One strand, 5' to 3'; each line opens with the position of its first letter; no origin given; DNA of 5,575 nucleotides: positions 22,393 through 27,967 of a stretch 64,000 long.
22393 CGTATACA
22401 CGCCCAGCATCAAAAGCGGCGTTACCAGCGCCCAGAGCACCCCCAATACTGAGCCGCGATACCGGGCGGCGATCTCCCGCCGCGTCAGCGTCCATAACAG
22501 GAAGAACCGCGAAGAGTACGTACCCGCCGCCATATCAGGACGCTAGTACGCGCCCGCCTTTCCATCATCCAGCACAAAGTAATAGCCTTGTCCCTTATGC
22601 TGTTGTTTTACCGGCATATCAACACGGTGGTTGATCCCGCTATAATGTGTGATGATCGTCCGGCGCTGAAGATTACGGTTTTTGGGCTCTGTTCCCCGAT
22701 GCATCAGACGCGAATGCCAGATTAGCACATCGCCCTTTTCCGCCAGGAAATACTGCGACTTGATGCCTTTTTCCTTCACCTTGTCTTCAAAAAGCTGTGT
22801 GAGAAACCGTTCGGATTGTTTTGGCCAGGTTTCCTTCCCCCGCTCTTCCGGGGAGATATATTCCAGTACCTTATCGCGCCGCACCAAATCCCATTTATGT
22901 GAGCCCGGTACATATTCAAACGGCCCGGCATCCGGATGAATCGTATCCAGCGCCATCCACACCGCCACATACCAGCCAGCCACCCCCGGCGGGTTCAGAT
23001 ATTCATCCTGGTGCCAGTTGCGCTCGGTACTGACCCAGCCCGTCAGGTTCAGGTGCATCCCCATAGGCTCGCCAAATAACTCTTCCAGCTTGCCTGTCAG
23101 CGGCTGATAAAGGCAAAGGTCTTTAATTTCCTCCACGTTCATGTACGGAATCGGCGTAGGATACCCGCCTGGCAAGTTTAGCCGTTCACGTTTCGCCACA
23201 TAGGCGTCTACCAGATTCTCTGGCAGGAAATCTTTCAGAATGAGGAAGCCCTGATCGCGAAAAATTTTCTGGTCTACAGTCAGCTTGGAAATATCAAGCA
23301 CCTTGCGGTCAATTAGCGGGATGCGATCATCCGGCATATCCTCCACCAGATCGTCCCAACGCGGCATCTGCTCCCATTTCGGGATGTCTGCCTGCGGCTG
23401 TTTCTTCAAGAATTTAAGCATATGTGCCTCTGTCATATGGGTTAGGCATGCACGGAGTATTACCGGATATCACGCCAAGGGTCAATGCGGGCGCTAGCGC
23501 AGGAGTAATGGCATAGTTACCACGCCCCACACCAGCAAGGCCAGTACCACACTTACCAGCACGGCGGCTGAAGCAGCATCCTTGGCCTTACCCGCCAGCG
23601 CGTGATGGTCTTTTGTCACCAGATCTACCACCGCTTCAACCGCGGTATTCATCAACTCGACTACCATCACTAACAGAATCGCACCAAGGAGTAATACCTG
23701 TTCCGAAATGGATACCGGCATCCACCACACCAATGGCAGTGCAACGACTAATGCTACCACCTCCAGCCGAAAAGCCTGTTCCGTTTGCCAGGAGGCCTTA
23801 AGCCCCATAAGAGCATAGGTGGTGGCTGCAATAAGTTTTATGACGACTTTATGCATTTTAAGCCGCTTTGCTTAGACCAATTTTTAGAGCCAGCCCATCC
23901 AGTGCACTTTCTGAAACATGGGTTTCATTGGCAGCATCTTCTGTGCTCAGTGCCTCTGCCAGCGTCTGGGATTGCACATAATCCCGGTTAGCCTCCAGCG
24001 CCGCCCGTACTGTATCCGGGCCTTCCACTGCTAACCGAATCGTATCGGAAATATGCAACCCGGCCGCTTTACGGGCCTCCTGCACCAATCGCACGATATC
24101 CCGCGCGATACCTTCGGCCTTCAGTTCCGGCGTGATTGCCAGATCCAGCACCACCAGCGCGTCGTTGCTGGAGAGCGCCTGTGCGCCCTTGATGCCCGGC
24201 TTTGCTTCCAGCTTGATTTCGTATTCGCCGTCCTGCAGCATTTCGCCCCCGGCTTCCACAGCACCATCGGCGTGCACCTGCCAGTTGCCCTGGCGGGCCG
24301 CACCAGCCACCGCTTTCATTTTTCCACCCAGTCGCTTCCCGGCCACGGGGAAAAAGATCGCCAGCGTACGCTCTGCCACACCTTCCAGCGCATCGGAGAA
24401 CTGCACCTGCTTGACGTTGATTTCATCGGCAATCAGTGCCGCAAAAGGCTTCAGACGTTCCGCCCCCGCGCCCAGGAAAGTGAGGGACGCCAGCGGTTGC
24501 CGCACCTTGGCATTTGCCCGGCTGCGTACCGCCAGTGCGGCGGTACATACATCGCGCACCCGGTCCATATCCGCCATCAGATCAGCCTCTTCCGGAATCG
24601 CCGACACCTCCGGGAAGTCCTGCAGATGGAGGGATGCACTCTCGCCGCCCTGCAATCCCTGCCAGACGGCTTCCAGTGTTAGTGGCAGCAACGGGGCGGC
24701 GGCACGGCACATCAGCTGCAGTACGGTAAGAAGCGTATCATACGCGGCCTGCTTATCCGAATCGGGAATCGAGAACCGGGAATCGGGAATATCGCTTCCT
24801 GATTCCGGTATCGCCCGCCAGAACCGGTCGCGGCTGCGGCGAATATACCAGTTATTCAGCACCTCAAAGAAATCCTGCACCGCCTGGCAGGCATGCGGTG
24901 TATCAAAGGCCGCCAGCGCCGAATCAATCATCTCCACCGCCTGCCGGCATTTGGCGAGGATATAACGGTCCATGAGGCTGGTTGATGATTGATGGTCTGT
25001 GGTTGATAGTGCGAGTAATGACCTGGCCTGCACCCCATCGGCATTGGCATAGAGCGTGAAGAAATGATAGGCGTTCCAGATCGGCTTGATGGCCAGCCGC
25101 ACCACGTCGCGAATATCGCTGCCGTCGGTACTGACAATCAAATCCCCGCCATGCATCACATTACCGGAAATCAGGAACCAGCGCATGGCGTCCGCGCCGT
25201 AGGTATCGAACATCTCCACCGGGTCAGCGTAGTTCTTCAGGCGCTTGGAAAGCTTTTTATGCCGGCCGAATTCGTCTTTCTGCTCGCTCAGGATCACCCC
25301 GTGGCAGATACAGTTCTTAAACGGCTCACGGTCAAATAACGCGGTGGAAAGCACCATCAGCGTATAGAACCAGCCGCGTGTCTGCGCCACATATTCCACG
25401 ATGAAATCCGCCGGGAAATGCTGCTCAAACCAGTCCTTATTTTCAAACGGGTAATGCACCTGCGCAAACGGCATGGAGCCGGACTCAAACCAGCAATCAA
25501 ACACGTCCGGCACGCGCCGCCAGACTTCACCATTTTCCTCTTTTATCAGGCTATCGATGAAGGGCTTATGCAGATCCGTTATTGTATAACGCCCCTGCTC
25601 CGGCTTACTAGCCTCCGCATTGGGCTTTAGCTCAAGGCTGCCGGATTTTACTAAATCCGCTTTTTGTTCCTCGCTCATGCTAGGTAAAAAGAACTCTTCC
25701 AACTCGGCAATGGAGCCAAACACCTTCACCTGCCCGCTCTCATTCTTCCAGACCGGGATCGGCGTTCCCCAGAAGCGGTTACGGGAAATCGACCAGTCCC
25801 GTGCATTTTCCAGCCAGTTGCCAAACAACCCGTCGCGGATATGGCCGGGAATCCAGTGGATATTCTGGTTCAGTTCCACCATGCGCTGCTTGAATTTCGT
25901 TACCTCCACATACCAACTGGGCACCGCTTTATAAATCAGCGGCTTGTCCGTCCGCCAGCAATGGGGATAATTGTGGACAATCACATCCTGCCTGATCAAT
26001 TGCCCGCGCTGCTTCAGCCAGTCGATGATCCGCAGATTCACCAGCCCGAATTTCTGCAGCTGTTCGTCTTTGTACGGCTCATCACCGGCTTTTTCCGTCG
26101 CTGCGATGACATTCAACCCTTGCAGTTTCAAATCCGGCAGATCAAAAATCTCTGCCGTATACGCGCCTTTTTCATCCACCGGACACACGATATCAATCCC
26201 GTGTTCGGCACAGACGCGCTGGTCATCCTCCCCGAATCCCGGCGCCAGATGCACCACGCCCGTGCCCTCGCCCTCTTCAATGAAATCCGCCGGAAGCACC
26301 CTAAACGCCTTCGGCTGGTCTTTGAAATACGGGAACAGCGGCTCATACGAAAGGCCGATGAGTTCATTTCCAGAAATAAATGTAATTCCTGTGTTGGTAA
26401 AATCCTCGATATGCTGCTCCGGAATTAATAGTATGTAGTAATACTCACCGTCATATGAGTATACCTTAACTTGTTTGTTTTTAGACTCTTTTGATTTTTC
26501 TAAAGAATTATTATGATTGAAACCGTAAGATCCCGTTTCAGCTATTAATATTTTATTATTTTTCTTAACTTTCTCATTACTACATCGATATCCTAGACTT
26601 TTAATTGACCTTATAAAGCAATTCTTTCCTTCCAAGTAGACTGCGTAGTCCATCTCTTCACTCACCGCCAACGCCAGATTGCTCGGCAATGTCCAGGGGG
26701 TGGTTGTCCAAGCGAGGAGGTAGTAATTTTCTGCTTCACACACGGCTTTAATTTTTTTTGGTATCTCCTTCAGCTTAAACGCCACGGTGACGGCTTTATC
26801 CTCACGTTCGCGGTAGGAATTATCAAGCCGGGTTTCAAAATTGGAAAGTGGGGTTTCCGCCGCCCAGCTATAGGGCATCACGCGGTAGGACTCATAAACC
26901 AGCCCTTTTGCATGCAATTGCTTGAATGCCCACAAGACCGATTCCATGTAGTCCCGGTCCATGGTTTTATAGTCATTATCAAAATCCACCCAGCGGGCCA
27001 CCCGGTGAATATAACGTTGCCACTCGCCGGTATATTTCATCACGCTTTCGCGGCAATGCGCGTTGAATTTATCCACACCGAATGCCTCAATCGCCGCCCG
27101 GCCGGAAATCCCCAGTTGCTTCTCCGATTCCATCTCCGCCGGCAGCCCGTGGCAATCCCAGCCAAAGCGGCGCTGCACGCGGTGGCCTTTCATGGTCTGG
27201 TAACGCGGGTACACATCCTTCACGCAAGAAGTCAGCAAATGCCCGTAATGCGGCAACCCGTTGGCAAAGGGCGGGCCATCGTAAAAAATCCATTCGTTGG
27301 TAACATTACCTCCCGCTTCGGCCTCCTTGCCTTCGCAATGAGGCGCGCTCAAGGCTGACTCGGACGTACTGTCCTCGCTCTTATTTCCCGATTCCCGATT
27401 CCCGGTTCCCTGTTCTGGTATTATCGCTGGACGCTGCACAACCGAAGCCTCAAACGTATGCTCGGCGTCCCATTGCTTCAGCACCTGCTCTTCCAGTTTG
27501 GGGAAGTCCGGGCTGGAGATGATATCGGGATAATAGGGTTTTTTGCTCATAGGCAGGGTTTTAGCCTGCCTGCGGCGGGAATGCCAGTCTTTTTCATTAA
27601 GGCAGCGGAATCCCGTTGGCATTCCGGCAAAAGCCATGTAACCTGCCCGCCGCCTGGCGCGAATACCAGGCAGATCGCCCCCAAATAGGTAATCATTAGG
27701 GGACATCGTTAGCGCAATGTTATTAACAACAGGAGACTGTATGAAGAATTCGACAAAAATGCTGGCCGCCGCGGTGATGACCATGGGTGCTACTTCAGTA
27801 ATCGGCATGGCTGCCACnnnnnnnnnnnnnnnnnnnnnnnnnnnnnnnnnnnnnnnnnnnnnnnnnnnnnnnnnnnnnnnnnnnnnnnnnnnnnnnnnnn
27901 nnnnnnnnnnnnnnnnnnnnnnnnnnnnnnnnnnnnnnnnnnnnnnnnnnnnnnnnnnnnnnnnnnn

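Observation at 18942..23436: Glycosyltransferase-free operon: PhyH dioxygenase - Wzm - Wzt with C-terminal extension - tandem sulfotransferase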

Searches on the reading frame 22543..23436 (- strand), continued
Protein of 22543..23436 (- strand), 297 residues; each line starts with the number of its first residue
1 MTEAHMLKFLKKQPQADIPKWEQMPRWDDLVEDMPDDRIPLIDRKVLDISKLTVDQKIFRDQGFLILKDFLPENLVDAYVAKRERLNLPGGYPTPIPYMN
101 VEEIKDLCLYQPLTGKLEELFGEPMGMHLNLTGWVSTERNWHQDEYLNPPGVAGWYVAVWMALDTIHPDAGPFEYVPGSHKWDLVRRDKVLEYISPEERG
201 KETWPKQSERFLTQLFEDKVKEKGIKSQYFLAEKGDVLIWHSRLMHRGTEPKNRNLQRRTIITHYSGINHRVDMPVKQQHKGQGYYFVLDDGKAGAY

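Call 86: fold_search(model_id=the predicted structure, library=pdb)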
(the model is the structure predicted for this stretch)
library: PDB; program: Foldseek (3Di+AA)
matches with E <= 10: 1247; with E <= 0.001: 400
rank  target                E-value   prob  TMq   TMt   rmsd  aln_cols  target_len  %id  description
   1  5ep9_B                9.4e-12  1.00  0.50  0.58   6.2       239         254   15  Crystal structure of the non-heme alpha ketoglutarate dependent epimerase SnoN from nogalamycin biosynthesis (released 2016-05-11)
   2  5ep9_A                1.8e-11  1.00  0.51  0.59   6.1       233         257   17  Crystal structure of the non-heme alpha ketoglutarate dependent epimerase SnoN from nogalamycin biosynthesis (released 2016-05-11)
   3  7dt0_E                1.9e-11  1.00  0.54  0.64   5.3       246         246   15  Proline hydroxylase H11-N101I mutant (released 2022-01-12)
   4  7dt0_H                2.0e-11  1.00  0.53  0.64   5.3       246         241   14  Proline hydroxylase H11-N101I mutant (released 2022-01-12)
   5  5ep9_D                2.3e-11  1.00  0.50  0.60   5.9       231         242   16  Crystal structure of the non-heme alpha ketoglutarate dependent epimerase SnoN from nogalamycin biosynthesis (released 2016-05-11)
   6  5equ_A                2.3e-11  1.00  0.51  0.58   6.2       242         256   15  Crystal structure of the epimerase SnoN in complex with Fe3+, alpha ketoglutarate and nogalamycin RO (released 2016-05-11)
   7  7dt0_F                2.3e-11  1.00  0.55  0.65   4.9       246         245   15  Proline hydroxylase H11-N101I mutant (released 2022-01-12)
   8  9c9n                  2.3e-11  1.00  0.47  0.53   6.4       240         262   22  Crystal structure of Fe/2-OG dependent dioxygenase MysH in complex with nickel and succinate (released 2025-10-08)
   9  5ep9_C                3.6e-11  1.00  0.50  0.61   5.5       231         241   16  Crystal structure of the non-heme alpha ketoglutarate dependent epimerase SnoN from nogalamycin biosynthesis (released 2016-05-11)
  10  9ci4                  3.9e-11  1.00  0.50  0.58   6.5       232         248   21  Crystal structure of Fe/2-OG dependent dioxygenase MysH (Apo form) (released 2026-03-18)
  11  7dt0_G                4.4e-11  1.00  0.56  0.67   4.8       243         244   14  Proline hydroxylase H11-N101I mutant (released 2022-01-12)
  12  2a1x                  6.0e-11  1.00  0.51  0.59   5.1       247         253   18  Human phytanoyl-coa 2-hydroxylase in complex with iron and 2-oxoglutarate (released 2005-08-16)
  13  7dt0_D                6.4e-11  1.00  0.57  0.69   5.9       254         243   14  Proline hydroxylase H11-N101I mutant (released 2022-01-12)
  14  4nmi                  6.4e-11  1.00  0.52  0.55   7.1       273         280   16  Crystal Structure of the Apo ectoine hydroxylase ECTD from Salibacillus salexigens (released 2014-09-10)
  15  7e06_B                7.3e-11  1.00  0.57  0.64   5.7       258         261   15  Trans-3/4-proline-hydroxylase H11 with AKG (released 2022-02-02)
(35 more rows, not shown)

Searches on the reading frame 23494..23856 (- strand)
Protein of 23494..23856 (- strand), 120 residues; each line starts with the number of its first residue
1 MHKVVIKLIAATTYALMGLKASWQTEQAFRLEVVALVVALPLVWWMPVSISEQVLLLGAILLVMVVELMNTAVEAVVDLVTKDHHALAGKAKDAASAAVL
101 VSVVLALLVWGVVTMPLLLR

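Call 4: search_protein_families(library=pfam, proteins=[window:23494-23856:-], max_evalue=0.01)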
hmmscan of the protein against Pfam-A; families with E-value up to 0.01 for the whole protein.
window:23494-23856:- (120 aa): 1 family
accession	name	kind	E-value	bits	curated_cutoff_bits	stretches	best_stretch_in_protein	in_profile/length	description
PF01219.24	DAGK_prokar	-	9.2e-34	115.8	22.3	1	14-113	2-101/102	Prokaryotic diacylglycerol kinase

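Call 63: search_protein_families(library=ncbifam, proteins=[window:23494-23856:-], max_evalue=0.001)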
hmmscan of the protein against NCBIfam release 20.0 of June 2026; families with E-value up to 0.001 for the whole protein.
window:23494-23856:- (120 aa): 0 families

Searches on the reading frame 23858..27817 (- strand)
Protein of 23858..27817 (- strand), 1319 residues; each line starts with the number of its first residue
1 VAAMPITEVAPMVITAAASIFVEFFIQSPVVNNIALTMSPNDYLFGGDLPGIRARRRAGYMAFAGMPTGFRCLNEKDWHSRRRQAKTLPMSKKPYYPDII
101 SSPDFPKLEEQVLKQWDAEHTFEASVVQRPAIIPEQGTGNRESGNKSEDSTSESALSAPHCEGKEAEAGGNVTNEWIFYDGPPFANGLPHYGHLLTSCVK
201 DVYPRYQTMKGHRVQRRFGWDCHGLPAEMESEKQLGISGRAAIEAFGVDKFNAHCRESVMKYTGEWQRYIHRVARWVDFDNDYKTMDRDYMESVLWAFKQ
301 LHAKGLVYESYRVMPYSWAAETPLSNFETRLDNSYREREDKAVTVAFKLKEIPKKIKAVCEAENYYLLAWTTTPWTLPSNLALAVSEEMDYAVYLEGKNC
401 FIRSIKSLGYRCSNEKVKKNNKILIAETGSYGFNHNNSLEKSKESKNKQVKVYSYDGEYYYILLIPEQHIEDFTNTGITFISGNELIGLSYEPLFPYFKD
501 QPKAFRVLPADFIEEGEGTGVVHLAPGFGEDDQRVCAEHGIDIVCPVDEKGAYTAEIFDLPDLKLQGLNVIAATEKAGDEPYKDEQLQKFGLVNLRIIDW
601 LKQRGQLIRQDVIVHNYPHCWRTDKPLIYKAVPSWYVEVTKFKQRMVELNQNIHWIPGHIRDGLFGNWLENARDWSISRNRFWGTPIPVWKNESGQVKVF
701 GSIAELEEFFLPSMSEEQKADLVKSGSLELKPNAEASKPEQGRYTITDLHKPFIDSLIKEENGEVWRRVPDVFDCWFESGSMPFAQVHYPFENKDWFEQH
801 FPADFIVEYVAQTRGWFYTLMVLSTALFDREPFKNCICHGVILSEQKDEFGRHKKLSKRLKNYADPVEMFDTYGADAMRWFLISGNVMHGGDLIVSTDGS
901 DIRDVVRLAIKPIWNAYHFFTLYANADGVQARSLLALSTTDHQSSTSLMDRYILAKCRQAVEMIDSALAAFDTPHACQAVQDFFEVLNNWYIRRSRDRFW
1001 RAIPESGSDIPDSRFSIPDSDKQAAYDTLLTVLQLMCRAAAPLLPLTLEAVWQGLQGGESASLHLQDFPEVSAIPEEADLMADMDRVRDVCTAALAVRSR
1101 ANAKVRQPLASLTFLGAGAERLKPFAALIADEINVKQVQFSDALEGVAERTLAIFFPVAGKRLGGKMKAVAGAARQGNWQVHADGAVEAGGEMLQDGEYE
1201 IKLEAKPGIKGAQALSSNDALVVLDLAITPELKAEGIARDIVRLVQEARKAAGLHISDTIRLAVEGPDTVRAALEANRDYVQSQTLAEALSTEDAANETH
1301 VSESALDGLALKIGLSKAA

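Call 4: search_protein_families(library=pfam, proteins=[window:23858-27817:-], max_evalue=0.01)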
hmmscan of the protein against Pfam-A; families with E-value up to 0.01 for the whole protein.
window:23858-27817:- (1319 aa): 4 families
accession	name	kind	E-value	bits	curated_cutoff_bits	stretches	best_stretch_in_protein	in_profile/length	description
PF00133.28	tRNA-synt_1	-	2.7e-125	418.8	22.7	1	170-887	20-407/414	tRNA synthetases class I (I, L, M and V)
PF19302.4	DUF5915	-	1.7e-31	109.7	27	1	1127-1317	2-194/195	Domain of unknown function (DUF5915)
PF08264.19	Anticodon_1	-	1.9e-20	73.7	25.1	1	950-1109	1-144/148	Anticodon-binding domain of tRNA ligase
PF09334.17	tRNA-synt_1g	-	1.3e-15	57.5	20.1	1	183-325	8-131/391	tRNA synthetases class I (M)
